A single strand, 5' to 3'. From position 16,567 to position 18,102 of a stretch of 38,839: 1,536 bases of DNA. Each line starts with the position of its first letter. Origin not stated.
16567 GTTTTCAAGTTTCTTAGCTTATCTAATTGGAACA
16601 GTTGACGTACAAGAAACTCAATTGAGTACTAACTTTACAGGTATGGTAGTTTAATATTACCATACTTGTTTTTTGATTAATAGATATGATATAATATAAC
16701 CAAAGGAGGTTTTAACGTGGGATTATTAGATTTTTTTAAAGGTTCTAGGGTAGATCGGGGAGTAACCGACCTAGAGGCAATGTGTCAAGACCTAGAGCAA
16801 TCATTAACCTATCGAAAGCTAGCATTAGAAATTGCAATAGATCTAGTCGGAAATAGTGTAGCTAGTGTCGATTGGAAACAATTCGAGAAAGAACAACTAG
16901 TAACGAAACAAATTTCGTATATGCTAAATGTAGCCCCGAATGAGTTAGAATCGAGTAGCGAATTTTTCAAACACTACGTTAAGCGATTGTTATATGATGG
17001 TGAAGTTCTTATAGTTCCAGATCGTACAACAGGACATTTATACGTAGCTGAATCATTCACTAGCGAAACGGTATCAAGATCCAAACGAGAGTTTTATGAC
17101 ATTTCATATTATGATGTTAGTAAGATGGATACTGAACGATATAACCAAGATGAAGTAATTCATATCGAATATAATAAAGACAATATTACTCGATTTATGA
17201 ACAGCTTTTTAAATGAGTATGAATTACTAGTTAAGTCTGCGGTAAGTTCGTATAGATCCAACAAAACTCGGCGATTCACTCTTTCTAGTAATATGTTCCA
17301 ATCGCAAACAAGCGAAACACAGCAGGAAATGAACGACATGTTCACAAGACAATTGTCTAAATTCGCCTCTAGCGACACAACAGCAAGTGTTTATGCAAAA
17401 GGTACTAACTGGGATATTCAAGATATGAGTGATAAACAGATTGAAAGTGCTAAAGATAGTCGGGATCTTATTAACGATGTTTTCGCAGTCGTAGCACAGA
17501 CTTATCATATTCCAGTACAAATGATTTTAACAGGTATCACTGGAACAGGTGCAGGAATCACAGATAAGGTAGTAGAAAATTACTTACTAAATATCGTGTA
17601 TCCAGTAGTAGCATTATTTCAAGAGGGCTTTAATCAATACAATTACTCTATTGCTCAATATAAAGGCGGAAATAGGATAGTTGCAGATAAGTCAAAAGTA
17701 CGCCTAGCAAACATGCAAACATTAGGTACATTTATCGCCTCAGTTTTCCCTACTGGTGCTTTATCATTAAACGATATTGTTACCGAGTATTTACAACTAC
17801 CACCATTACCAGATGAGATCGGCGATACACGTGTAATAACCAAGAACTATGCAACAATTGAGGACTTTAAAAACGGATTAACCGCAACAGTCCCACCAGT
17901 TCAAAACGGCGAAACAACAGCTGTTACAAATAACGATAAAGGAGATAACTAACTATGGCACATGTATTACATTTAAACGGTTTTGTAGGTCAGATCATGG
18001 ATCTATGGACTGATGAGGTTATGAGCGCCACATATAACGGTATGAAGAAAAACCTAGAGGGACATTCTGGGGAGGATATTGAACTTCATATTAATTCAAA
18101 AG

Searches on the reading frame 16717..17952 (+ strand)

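Call 11: search_protein_families(library=pfam, proteins=[window:16717-17952:+], max_evalue=0.01)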
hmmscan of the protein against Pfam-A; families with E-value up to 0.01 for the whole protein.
window:16717-17952:+ (411 aa): 1 family
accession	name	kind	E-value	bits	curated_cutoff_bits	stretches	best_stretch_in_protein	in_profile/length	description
PF04860.17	Phage_portal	-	2e-17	63.8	39.1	1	40-354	6-316/321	Phage portal protein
